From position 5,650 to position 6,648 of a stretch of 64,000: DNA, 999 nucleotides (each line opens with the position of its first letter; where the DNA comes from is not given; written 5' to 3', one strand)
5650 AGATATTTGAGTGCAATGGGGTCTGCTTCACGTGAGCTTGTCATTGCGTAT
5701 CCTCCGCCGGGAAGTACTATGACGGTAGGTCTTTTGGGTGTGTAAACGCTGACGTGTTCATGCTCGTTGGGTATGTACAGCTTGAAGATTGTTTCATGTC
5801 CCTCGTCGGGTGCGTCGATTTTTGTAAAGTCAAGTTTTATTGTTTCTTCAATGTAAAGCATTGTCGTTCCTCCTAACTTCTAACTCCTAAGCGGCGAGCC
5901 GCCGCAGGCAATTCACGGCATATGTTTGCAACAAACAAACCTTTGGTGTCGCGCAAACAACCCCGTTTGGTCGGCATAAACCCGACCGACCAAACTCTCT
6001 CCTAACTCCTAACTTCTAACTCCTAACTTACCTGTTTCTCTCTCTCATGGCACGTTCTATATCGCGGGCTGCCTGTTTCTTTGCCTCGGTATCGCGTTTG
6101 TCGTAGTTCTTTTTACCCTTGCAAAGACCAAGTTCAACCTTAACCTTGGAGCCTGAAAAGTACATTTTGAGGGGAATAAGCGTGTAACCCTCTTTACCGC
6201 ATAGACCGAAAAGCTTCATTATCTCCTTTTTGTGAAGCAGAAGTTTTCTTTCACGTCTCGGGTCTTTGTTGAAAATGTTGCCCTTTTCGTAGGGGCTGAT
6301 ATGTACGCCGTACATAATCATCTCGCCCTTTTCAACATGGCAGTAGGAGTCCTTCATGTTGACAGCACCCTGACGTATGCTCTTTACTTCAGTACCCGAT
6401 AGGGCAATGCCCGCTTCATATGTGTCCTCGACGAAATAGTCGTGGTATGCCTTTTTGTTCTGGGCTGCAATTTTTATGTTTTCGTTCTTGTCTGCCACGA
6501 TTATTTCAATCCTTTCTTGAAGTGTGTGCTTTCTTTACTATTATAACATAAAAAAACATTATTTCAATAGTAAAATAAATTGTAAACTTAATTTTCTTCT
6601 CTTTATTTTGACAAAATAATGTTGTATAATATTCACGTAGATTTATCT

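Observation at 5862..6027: Archetype of a modular, structured intergenic repeat (family 1) that fills a spacer and donates an RBS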

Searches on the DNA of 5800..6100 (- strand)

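Call 17: search_rna_families(source=window, start=5800, end=6100, threshold=evalue, max_evalue=10)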
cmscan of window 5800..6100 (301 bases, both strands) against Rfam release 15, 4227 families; matches with E-value up to 10: 2.
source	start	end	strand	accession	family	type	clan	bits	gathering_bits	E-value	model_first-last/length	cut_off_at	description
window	5859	5940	-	RF02980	freshwater-2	Cis-reg;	-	15.3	49.9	5.4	1-84/84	no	freshwater-2 RNA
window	5800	5824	+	RF02241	Xoo2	Gene; sRNA;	-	13.3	45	3.5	54-78/78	5'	Xanthomonadaceae sRNA Xoo2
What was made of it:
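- On Any Rfam family: An E-value scan of 5800-6100 gave chance-level hits only (call 17).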

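Call 50: build_rna_model(alignment_id=A1, structure=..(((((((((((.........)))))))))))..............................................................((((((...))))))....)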
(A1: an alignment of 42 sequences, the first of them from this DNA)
Model R1 built from alignment A1 (42 sequences, 114 columns); structure: as given.
model positions 107; base pairs 17; branch points 1; effective number of sequences 2.33; information 0.59 bits per position. Calibrated on 0.2 Mb of random sequence (short: E-values are rough).
structure used (alignment columns):
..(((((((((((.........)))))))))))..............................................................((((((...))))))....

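Call 51: search_with_rna_model(model_id=R1, source=window, filters=off, max_evalue=1, show_alignments=0)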
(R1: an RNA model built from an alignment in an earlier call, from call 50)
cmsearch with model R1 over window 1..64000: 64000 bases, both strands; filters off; matches with E-value up to 1: 22.
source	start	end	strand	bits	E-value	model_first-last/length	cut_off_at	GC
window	5891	5997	-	117.4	4.7e-32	1-107/107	no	0.56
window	10329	10435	-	109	1.2e-29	1-107/107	no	0.59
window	56889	56994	+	91.4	1.3e-24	1-107/107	no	0.54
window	57325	57433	-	89.3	4.8e-24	1-107/107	no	0.46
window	22259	22367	-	57.2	7e-15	1-107/107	no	0.55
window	63617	63725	-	56.4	1.1e-14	1-107/107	no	0.49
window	30252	30355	+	43.9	4.3e-11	1-107/107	no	0.39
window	30464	30540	+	43.6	5e-11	1-107/107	no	0.4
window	32399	32440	+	42.8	8.7e-11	1-107/107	no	0.45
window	62141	62198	+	41.8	1.7e-10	1-107/107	no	0.41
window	30040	30143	+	40.7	3.4e-10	1-107/107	no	0.39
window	30162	30249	-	31.8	1.2e-07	1-107/107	no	0.47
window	30375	30461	-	31.2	1.7e-07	1-107/107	no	0.47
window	56995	57021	+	20.8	0.00016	81-107/107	no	0.78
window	34118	34162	-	20.7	0.00018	1-107/107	no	0.42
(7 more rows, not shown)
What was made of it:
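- Checked: A covariance-model search with filters off (call 51) gives:
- Five of six window copies share one absolute orientation, including the one among minus-strand genes (call 51), as expected for insertion biased by replication strand.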

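Call 52: search_with_rna_model(model_id=R1, sources=[window, L006, L007, L008, L009, L010, L011, L012, L013, L014, L015, L016, L017, L018, L019, L020, L021, L022, L023, L024, L025, L026, L027, L028, L029, L030, L031, L032, L033, L034, L035, L036, L037, L038, L039, L040, L041, L042, L043, L044, L045, L046, L047, L048, L049, L050, L051, L052, L053, L054, L055, L056, L057, L058, L059, L060, L061, L062, L063, L064, L065, L066, L067, L068, L069, L070, L071, L072, L073, L074, L075, L076, L077, L078, L079, L080, L081, L082, L083, L084, L085, L086, L087, L088, L089, L090, L091], max_evalue=1e-12, make_alignment=true)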
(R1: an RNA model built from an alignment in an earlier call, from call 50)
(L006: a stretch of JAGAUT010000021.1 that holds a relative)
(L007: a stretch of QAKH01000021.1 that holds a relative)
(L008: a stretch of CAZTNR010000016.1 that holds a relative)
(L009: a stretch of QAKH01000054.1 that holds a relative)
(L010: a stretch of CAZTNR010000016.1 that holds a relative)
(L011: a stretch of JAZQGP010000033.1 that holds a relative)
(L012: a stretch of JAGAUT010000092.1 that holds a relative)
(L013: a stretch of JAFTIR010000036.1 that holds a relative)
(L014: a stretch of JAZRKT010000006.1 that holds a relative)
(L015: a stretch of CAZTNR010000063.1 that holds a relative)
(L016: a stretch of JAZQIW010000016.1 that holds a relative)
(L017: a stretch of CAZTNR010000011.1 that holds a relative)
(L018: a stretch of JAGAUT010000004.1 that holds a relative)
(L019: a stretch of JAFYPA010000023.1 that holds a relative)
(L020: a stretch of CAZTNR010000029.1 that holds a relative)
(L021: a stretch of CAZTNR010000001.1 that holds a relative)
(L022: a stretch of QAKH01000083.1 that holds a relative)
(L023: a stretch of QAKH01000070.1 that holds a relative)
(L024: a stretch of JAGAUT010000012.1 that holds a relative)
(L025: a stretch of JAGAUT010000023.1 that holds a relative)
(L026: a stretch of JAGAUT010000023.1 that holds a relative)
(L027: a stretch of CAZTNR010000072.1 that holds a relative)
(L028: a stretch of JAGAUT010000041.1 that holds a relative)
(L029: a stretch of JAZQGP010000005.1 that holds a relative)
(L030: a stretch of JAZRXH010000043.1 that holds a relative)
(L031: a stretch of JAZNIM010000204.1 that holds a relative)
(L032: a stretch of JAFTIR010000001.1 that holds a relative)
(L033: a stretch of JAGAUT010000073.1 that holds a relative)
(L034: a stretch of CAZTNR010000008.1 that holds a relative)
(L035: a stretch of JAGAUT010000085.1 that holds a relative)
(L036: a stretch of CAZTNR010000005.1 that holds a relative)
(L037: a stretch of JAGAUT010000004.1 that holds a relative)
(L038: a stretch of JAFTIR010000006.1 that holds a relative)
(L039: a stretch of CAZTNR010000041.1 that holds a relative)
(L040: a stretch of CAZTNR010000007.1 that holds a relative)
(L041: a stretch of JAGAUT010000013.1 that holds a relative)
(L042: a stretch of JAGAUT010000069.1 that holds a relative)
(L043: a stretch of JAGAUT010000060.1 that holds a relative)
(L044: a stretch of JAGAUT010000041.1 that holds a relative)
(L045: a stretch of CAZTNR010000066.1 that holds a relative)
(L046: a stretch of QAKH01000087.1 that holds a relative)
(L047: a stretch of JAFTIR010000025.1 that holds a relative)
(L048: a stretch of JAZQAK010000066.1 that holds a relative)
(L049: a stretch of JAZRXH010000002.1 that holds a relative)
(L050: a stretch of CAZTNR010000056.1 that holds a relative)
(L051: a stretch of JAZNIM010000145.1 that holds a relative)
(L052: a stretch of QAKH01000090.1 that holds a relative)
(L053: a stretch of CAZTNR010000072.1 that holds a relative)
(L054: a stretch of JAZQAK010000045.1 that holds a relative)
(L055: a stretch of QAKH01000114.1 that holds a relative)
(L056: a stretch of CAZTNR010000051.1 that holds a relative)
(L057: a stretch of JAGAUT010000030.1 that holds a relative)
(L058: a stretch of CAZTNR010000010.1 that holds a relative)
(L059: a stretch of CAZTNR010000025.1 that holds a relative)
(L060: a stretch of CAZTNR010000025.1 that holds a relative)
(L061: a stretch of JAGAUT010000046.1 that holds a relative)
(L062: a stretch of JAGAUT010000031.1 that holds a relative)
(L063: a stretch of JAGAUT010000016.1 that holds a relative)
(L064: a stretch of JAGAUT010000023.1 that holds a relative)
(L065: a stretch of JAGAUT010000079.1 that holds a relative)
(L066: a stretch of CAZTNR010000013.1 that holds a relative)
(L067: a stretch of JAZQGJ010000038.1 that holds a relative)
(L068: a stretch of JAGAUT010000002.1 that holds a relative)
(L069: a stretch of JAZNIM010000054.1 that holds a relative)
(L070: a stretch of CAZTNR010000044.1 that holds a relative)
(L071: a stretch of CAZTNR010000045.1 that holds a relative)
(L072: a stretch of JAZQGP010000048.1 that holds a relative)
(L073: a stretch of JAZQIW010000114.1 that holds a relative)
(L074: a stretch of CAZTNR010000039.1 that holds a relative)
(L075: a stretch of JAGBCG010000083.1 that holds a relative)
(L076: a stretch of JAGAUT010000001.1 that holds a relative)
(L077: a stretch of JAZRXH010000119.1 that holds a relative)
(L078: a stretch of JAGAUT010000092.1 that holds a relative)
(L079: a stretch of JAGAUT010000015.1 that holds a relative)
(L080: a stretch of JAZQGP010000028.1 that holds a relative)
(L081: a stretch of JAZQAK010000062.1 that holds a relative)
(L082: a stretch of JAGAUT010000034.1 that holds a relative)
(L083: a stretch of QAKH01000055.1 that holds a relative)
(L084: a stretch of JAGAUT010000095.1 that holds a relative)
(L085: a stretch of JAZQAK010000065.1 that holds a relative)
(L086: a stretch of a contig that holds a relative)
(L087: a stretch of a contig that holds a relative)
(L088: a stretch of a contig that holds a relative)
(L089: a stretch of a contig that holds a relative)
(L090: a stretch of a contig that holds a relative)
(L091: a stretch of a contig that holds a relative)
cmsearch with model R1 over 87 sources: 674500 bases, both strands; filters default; matches with E-value up to 1e-12: 92.
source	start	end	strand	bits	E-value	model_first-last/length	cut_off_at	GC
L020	5328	5434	+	118.2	3e-31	1-107/107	no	0.48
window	5891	5997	-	117.4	5e-31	1-107/107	no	0.56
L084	7836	7942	+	117.3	5.6e-31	1-107/107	no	0.56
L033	2198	2304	-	115.8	1.4e-30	1-107/107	no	0.53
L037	5395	5501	+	114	4.6e-30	1-107/107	no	0.55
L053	3206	3313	-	113.6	6.1e-30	1-107/107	no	0.52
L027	4022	4128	-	112.7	1.1e-29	1-107/107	no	0.53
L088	7679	7786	-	112.3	1.4e-29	1-107/107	no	0.56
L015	1714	1820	-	111.4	2.6e-29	1-107/107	no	0.54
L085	75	181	-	111.3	2.8e-29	1-107/107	no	0.47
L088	6305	6412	-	109.1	1.2e-28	1-107/107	no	0.59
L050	187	293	+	109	1.2e-28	1-107/107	no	0.49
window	10329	10435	-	109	1.3e-28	1-107/107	no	0.59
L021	7118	7224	-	108.9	1.3e-28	1-107/107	no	0.51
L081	308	415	+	108.7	1.6e-28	1-107/107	no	0.54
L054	93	199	-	107.2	4e-28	1-107/107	no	0.6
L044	458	566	-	107.2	4.2e-28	1-107/107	no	0.6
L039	3930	4037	-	107.1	4.2e-28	1-107/107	no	0.57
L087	2046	2153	+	106.9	4.8e-28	1-107/107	no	0.44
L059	6820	6926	-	106.2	7.7e-28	1-107/107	no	0.56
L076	2539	2646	+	105.6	1.2e-27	1-107/107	no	0.55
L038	4900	5008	+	105.4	1.4e-27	1-107/107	no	0.47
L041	2250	2357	-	105.3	1.4e-27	1-107/107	no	0.58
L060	698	805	+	104.8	1.9e-27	1-107/107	no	0.58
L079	68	176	+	104.3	2.7e-27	1-107/107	no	0.61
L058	4878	4986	-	104.2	3e-27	1-107/107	no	0.53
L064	267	374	+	103.9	3.7e-27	1-107/107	no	0.46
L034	4488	4596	-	103.3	5.4e-27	1-107/107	no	0.52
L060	4974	5081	+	102.9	7e-27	1-107/107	no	0.56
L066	7390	7497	+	102.3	1e-26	1-107/107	no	0.44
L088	6575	6682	-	101.8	1.4e-26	1-107/107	no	0.52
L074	4984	5090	-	101.8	1.4e-26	1-107/107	no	0.58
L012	4372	4479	-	101.7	1.5e-26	1-107/107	no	0.53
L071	6699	6806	-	101.5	1.8e-26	1-107/107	no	0.53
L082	5827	5934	+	101.4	1.8e-26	1-107/107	no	0.52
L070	7311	7417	-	101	2.4e-26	1-107/107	no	0.56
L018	7661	7768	-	100.6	3.1e-26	1-107/107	no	0.56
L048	1748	1854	+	100.4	3.5e-26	1-107/107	no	0.53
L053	3337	3444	-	100.3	3.8e-26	1-107/107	no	0.47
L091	2394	2501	+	100.2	4.1e-26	1-107/107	no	0.54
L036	5255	5362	+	99.8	5.3e-26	1-107/107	no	0.49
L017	1488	1595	+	98.3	1.4e-25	1-107/107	no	0.56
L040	4258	4366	-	97.6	2.2e-25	1-107/107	no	0.48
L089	1087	1194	-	96.6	4.3e-25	1-107/107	no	0.62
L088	6440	6547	-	95.6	8.2e-25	1-107/107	no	0.56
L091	2241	2348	+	93.7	2.9e-24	1-107/107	no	0.48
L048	6132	6239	+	91.9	9.3e-24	1-107/107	no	0.52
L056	3146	3251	+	90.7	2.1e-23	1-107/107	no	0.53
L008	5216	5321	+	90.7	2.1e-23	1-107/107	no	0.5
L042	5822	5929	-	90.7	2.1e-23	1-107/107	no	0.5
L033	3580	3687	+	90.4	2.5e-23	1-107/107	no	0.55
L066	5462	5568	+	89.2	5.4e-23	1-107/107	no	0.53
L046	19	128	+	78.1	8.2e-20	1-107/107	no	0.45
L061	1954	2058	+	77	1.7e-19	1-107/107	no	0.42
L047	3907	4005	-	75.1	5.6e-19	1-107/107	no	0.47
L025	7272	7378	+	73.3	1.8e-18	1-107/107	no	0.48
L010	6072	6182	+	72.5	3.1e-18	1-107/107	no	0.51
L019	3072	3180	-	70.2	1.5e-17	1-107/107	no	0.54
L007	1925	2033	-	69.9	1.7e-17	1-107/107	no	0.41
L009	1710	1818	+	68.9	3.4e-17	1-107/107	no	0.51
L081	4186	4290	-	68.3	5.1e-17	1-107/107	no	0.5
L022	7174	7282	+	68.3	5.1e-17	1-107/107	no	0.5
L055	6115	6223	+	67.3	9.4e-17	1-107/107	no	0.55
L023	59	167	+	66.6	1.5e-16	1-107/107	no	0.49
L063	226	331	-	66.5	1.6e-16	1-107/107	no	0.51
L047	2659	2765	-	65.5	3e-16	1-107/107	no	0.56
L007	1579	1687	-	64.6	5.7e-16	1-107/107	no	0.4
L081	3918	4025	-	64.5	6.1e-16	1-107/107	no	0.49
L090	238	348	+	64.3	7e-16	1-107/107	no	0.58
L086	1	53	-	63.5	1.1e-15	1-53/107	3'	0.51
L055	6269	6377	+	63.3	1.3e-15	1-107/107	no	0.58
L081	4454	4561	-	63.1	1.5e-15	1-107/107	no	0.49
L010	1633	1737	+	62.2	2.7e-15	1-107/107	no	0.53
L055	6412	6520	+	61.9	3.2e-15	1-107/107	no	0.59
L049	3300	3407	+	61.3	4.9e-15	1-107/107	no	0.57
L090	1936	2046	-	61.3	5e-15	1-107/107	no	0.61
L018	3790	3898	-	60.5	8.1e-15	1-107/107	no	0.5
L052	29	136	+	59.8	1.3e-14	1-107/107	no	0.52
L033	2119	2192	-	59.5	1.6e-14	34-107/107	no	0.51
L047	7009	7116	-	59.4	1.7e-14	1-107/107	no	0.49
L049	47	154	-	58.8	2.5e-14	1-107/107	no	0.59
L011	6306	6405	-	57.6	5.6e-14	1-107/107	no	0.59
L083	95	202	-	56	1.6e-13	1-107/107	no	0.52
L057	3085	3192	+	55.3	2.5e-13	1-107/107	no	0.5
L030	1002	1112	-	54.1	5.6e-13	1-107/107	no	0.59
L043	3890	3995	-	53.6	7.9e-13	1-107/107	no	0.57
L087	1860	1956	+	53.5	8.3e-13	1-107/107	no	0.46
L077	65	175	+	53.4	8.6e-13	1-107/107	no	0.59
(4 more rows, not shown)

Alignment A2: 92 matches aligned to the model, 158 columns, each read 5' to 3' on its own strand. Consensus structure (alignment columns), stored with it:
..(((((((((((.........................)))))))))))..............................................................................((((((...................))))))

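Call 78: search_rna_families(sources=[L006, L007, L013, L016, L024, L026, L028, L043, L055, L062, L068, L073, L075, L018, L088, L081, L033, L027], threshold=gathering)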
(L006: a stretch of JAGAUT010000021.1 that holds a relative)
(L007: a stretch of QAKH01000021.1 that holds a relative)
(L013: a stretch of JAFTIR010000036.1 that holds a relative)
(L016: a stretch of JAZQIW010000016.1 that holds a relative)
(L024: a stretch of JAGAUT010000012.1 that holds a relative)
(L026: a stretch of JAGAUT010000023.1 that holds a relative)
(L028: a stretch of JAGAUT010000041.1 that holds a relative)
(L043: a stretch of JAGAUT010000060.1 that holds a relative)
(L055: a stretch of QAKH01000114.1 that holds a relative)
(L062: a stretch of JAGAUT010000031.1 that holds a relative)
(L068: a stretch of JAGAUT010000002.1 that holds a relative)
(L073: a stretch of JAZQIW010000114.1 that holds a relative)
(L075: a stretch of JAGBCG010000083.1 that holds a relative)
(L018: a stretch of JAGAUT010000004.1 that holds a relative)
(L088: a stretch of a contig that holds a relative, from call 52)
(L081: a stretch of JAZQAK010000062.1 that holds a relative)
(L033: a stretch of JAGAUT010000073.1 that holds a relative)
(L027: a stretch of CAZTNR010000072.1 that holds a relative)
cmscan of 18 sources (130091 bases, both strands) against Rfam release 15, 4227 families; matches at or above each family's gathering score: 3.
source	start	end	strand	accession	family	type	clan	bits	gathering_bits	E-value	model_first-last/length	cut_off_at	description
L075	1063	1318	+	RF00230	T-box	Cis-reg; leader;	-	113.4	93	5.6e-24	1-219/219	no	T-box leader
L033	1966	2038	-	RF00005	tRNA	Gene; tRNA;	CL00001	69.1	29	1.1e-12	1-71/71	no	tRNA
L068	97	169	+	RF00005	tRNA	Gene; tRNA;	CL00001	68.6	29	1.6e-12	1-71/71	no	tRNA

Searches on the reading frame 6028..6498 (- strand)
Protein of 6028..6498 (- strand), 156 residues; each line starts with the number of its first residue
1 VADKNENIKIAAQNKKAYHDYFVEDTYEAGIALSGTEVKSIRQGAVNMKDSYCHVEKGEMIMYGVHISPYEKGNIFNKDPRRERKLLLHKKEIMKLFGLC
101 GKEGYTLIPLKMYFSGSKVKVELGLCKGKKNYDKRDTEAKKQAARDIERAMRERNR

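Call 16: find_encoding_contigs(protein=window:6028-6498:-, flank=6000, max_places=8)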
Protein window:6028-6498:- (156 aa): 9 contigs read that carry it; 5 places shown.
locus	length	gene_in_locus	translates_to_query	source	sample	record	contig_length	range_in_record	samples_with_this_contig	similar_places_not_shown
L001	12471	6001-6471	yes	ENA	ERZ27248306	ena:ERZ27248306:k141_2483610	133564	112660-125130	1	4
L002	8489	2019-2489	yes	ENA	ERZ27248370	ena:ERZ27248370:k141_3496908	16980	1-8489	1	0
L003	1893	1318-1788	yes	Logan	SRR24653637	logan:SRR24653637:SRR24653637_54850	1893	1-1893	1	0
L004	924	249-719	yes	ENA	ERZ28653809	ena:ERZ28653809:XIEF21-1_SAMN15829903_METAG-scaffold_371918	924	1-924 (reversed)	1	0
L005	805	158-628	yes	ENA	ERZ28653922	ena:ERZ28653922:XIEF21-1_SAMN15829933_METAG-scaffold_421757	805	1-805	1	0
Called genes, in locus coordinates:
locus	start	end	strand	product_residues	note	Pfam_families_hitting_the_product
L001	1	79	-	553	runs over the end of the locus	PF00920:ILVD_EDD_N, PF24877:ILV_EDD_C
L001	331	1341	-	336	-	PF03807:F420_oxidored (faint), PF07991:KARI_N, PF01450:KARI_C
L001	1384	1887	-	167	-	PF01842:ACT, PF22629:ACT_AHAS_ss, PF13710:ACT_5, PF10369:ALS_ss_C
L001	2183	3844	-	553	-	PF02776:TPP_enzyme_N, PF00205:TPP_enzyme_M, PF02775:TPP_enzyme_C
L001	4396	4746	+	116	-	PF02452:PemK_toxin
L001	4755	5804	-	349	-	PF02557:VanY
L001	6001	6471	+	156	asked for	PF01668:SmpB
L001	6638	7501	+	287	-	PF00135:COesterase (faint), PF20434:BD-FAE, PF07859:Abhydrolase_3, PF00326:Peptidase_S9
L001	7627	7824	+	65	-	-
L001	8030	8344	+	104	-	-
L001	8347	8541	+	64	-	-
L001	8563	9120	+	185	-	PF01551:Peptidase_M23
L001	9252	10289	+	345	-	PF00728:Glyco_hydro_20, PF16126:DUF4838 (faint)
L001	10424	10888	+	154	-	PF22811:Zn_ribbon_NrdR, PF03477:ATP-cone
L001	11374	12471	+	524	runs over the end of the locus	-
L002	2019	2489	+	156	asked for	PF01668:SmpB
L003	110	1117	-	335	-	PF02557:VanY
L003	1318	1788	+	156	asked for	PF01668:SmpB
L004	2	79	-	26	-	?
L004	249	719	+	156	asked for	PF01668:SmpB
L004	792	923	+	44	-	?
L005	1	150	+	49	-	?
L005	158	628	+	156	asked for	PF01668:SmpB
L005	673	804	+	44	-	?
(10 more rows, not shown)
